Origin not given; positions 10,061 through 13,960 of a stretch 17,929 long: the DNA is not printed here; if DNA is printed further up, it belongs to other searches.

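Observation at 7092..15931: Co-directional NfeD/YqiJ-like, long flotillin and 1906-aa AAA+/ankyrin giant protein: a candidate undescribed membrane-scaffold-associated system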

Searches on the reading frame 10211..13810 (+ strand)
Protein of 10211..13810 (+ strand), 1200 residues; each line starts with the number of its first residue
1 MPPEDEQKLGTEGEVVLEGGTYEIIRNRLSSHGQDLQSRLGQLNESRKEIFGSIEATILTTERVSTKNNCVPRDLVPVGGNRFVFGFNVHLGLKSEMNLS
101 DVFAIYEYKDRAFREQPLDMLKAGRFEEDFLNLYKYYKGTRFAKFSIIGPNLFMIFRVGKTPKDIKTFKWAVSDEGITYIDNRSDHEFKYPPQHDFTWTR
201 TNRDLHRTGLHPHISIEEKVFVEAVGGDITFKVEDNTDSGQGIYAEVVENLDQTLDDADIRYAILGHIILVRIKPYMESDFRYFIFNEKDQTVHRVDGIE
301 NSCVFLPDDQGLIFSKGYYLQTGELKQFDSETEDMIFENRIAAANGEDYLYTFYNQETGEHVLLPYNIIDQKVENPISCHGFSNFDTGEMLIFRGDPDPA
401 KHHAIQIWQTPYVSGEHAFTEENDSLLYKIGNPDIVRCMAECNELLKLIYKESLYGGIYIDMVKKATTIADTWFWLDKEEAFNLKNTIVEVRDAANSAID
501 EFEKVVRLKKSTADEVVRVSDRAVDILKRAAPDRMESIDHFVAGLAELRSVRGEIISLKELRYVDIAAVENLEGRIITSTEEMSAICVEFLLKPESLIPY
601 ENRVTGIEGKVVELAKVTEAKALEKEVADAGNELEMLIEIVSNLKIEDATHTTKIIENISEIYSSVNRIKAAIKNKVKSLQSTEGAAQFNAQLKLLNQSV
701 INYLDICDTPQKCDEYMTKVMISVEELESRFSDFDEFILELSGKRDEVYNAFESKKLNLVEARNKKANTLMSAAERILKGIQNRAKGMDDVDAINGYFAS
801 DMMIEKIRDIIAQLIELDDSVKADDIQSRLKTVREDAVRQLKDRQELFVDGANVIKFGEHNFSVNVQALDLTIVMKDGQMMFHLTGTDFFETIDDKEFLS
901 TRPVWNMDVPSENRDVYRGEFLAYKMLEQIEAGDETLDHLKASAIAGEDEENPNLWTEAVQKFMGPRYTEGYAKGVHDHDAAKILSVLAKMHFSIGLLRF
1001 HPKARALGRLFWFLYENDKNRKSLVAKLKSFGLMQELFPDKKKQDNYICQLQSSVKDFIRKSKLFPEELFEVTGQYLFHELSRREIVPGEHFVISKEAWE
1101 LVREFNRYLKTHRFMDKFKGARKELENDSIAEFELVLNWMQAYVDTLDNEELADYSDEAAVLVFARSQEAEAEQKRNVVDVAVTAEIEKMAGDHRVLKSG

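Call 85: predict_structure(alignment_id=A3)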
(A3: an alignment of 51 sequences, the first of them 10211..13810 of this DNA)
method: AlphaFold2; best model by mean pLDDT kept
length: 1200 residues; sequences in the alignment: 51
mean_pLDDT: 81.8   pTM: 0.49
mean pLDDT of the five models: 81.8, 80.5, 79.3, 78.5, 78.3
residues with pLDDT >= 90: 347; 70-90: 683; 50-70: 129; < 50: 41
segments of 3 or more residues with pLDDT < 50: 1-15, 847-852, 854-857, 860-866
pLDDT, mean of each block of 10 residues (from residue 1): 34 51 84 95 91 85 89 89 90 77 91 90 87 88 91 92 90 88 88 90 85 87 81 64 82 85 92 91 91 90 88 91 84 84 86 90 91 89 89 87 92 68 80 90 90 75 93 92 94 90 79 84 82 70 81 86 81 85 80 77 78 61 75 75 70 78 77 59 55 76 80 84 78 69 81 82 80 85 81 82 87 83 86 81 53 48 50 81 81 84 63 82 89 82 74 85 74 76 90 87 93 76 82 76 79 93 93 92 64 88 93 92 90 94 90 91 72 72 85 83
secondary structure, 60 per line:
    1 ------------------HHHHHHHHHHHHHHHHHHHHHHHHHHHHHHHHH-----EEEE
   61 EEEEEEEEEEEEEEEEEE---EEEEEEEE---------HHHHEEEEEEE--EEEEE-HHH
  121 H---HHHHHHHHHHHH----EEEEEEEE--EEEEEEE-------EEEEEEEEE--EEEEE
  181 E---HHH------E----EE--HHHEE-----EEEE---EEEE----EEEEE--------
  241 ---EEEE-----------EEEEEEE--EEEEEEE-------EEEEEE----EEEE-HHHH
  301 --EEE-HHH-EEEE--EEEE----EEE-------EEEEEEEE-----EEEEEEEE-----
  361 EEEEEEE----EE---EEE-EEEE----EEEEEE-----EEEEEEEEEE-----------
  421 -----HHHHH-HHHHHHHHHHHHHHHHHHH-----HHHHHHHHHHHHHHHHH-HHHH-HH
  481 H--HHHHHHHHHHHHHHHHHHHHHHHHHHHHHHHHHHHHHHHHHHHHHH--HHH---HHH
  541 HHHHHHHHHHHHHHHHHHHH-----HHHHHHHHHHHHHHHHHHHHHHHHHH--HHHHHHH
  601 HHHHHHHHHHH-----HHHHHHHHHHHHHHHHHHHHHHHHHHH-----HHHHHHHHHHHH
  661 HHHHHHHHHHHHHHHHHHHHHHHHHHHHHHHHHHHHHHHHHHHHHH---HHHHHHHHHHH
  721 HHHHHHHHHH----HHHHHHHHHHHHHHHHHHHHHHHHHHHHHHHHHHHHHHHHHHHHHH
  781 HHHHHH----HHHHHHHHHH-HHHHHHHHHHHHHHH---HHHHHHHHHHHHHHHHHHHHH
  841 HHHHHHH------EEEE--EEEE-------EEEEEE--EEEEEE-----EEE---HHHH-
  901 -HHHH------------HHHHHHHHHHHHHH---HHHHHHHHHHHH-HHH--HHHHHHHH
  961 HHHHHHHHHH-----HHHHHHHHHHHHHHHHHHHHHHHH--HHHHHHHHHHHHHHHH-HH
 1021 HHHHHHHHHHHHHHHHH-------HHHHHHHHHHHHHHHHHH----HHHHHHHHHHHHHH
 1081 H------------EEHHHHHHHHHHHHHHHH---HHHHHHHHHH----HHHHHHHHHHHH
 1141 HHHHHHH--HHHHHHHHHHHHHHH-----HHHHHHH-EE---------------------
elements in order (helices of 4 or more, strands of 3 or more residues): H19-51 E57-78 E82-89 H99-102 E103-109 E112-116 H118-121 H125-136 E141-148 E151-157 E165-173 E176-181 E213-216 E220-223 E228-232 E244-247 E259-265 E268-274 E282-287 E292-295 H297-300 E303-305 E311-314 E317-320 E325-327 E335-342 E348-355 E361-367 E377-379 E381-384 E389-394 E400-409 H426-430 H432-450 H456-472 H474-477 H484-529 H538-560 H566-591 H594-611 H617-643 H649-706 H710-730 H735-786 H791-800 H802-816 H820-847 E854-857 E860-863 E871-876 E879-884 E890-892 H896-899 H902-905 H918-931 H935-946 H953-970 H976-999 H1002-1017 H1019-1037 H1045-1062 H1067-1081 H1096-1111 H1115-1124 H1129-1147 H1150-1164 H1170-1176
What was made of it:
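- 10265..11437 (+): N-terminal helix (aa 19-51) plus beta-propeller (aa 57-409, about 28 strands); this is the core of DUF3686. AF2 model with pLDDT mostly 85-92 (call 85).
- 11486..12751 (+): Helical region of long helices (aa 426-847), including DUF7902. AF2 secondary structure shows helices of 20-57 residues with pLDDT 55-87 (call 85).
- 12770..13738 (+): Small beta domain (aa 854-892) plus an all-helical domain (aa 918-1176) of unknown fold family. AF2 model with pLDDT 74-94 (call 85).
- Checked: It is followed by a small beta domain and a helical domain (call 85).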

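Call 87: fold_search(model_id=the predicted structure, library=pdb)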
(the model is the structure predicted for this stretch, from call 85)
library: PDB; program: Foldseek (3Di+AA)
matches with E <= 10: 651; with E <= 0.001: 49
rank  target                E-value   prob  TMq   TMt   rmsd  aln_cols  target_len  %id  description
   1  6qk7_A                2.3e-06  0.97  0.07  0.08  30.8      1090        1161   10  Elongator catalytic subcomplex Elp123 lobe (released 2019-07-17)
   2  8pu0_A                4.0e-06  1.00  0.13  0.13  15.5       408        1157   10  Cryo-EM structure of human Elp123 in complex with tRNA, desulpho-CoA, 5'-deoxyadenosine and methionine (released 2024-04-17)
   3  8j07_i8               8.1e-06  0.87  0.07  0.07  57.3      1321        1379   10  96nm repeat of human respiratory doublet microtubule and associated axonemal complexes (released 2023-07-26)
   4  9n73_LI               2.3e-05  1.00  0.11  0.18  35.4       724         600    8  SSU processome maturation and disassembly, State G (released 2025-10-29)
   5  5tik_B                2.4e-05  1.00  0.12  0.32  16.7       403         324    8  Structural basis for inhibition of erythrocyte invasion by antibodies to Plasmodium falciparum protein CyRPA (released 2017-03-01)
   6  7k58_C                4.2e-05  0.96  0.12  0.05  68.4      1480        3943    9  Structure of outer-arm dyneins bound to microtubule with microtubule binding state 1(MTBS-1) (released 2021-09-29)
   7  9e2g_2C               5.2e-05  0.99  0.07  0.12  25.9       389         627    9  Cryo-EM structure of 48 nm repeat of microtubule doublet from T. brucei flagellum (released 2025-03-12)
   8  8q9t_C                5.4e-05  1.00  0.11  0.26  17.1       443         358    7  CryoEM structure of a S. Cerevisiae Ski238 complex bound to RNA (released 2023-11-29)
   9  1xi4_A                6.2e-05  0.89  0.10  0.08  58.2      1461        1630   10  Clathrin D6 Coat (released 2004-11-02)
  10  8to0_BG               6.4e-05  0.98  0.08  0.13  19.6       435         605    9  48-nm repeating structure of doublets from mouse sperm flagella (released 2023-11-01)
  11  5o3w_A                6.7e-05  1.00  0.10  0.15  25.5       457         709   10  Structural characterization of the fast and promiscuous macrocyclase from plant - PCY1-S562A bound to Presegetalin A1 (released 2018-02-07)
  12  5o3w_B                7.0e-05  1.00  0.11  0.15  25.7       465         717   10  Structural characterization of the fast and promiscuous macrocyclase from plant - PCY1-S562A bound to Presegetalin A1 (released 2018-02-07)
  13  8i7o_P1               8.6e-05  0.99  0.08  0.13  23.6       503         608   10  In situ structure of axonemal doublet microtubules in mouse sperm with 16-nm repeat (released 2023-10-11)
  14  8glv_DA               8.9e-05  0.97  0.12  0.04  45.6      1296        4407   10  96-nm repeat unit of doublet microtubules from Chlamydomonas reinhardtii flagella (released 2023-05-31)
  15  12dl_HA               9.3e-05  1.00  0.13  0.35  15.4       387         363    6  Native structure of the cytoplasmic lattice (CPL) asymmetric unit from mouse MII eggs (released 2026-04-08)
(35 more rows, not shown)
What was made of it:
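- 10265..11437 (+): Foldseek PDB hits are to WD40/Elp1, prolyl-oligopeptidase, PON1, CyRPA and DDB1 propellers, probability 0.97-1.0 (call 87).
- Checked: The N-terminal domain is a beta-propeller (calls 85, 87).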
